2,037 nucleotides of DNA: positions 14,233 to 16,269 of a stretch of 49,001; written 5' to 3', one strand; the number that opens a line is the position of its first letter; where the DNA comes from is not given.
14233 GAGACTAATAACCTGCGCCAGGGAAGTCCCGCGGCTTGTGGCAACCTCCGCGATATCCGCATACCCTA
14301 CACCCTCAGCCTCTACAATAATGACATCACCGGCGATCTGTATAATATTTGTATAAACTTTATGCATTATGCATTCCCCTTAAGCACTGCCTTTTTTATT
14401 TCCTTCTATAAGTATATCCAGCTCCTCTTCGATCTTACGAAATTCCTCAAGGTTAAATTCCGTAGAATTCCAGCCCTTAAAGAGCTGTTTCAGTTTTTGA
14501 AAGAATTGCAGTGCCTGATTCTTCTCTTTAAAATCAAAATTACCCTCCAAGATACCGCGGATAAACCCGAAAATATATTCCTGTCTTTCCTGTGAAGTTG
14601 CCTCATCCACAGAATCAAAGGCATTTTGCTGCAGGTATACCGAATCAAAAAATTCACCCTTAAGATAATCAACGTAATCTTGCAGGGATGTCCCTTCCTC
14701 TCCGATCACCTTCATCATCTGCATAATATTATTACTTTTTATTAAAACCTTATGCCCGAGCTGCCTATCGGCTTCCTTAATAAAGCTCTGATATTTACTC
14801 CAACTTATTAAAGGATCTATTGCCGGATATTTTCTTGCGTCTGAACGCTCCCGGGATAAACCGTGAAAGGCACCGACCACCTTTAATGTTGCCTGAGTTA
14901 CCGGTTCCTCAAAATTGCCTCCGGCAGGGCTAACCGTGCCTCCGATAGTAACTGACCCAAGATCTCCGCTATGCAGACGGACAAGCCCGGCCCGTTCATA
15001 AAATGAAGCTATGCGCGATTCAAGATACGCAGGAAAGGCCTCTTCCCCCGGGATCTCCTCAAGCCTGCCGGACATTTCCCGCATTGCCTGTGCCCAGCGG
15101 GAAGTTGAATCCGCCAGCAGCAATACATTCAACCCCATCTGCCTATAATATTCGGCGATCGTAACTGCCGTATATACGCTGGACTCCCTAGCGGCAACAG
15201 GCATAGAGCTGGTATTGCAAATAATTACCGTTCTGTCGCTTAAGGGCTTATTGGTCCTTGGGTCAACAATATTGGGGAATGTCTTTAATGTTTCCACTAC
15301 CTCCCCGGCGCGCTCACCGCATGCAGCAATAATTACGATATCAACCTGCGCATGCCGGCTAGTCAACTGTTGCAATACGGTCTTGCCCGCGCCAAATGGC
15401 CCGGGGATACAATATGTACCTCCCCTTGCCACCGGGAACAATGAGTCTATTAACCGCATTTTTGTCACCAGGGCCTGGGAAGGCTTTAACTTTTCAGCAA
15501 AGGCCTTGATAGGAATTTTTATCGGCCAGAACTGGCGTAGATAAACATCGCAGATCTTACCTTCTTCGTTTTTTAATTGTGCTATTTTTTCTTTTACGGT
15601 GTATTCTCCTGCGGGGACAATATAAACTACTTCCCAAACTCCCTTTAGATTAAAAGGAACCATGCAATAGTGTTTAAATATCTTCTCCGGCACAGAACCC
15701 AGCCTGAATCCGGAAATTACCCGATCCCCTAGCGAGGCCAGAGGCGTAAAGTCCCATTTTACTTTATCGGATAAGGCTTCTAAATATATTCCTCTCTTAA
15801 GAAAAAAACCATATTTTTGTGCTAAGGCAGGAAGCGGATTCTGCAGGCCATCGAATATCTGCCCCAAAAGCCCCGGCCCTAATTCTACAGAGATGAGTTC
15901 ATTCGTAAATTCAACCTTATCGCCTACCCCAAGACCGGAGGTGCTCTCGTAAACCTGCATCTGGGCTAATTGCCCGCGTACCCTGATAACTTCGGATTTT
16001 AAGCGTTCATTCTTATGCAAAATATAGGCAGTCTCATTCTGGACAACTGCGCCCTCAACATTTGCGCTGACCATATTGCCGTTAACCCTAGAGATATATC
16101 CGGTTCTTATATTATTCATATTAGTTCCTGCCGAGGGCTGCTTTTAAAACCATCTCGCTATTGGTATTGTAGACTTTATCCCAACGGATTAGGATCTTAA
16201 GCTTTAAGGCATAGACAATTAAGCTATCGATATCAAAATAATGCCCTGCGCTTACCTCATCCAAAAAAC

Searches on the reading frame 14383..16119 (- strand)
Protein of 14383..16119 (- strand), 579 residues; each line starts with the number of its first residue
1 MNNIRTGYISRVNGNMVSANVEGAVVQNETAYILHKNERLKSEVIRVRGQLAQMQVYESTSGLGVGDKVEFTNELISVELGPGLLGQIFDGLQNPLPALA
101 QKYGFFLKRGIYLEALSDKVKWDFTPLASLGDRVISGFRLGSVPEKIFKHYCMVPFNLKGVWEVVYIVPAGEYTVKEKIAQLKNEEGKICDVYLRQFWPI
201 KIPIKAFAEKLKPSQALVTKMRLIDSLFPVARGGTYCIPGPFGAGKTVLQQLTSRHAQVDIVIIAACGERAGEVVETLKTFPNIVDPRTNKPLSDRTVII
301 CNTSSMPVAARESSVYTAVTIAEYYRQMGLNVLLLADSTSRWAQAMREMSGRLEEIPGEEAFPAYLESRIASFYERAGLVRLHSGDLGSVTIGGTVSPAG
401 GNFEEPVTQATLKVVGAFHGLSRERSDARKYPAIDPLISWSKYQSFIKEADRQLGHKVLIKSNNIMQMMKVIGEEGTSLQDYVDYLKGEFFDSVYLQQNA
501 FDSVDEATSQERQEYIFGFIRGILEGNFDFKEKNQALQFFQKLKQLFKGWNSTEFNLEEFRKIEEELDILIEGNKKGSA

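Call 81: search_protein_families(library=pfam, proteins=[window:14383-16119:-], max_evalue=0.00001)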
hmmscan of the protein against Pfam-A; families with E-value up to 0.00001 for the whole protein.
window:14383-16119:- (579 aa): 3 families
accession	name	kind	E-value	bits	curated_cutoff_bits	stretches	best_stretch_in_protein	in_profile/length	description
PF00006.31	ATP-synt_ab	-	4.6e-65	219.7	29.5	1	221-441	2-213/213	ATP synthase alpha/beta family, nucleotide-binding domain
PF16886.11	ATP-synt_ab_Xtn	-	7.7e-22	77.3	25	1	114-201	2-88/88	ATPsynthase alpha/beta subunit barrel-sandwich domain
PF02874.29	ATP-synt_ab_N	-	6.9e-09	36.5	20.9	1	9-73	1-69/69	ATP synthase alpha/beta family, beta-barrel domain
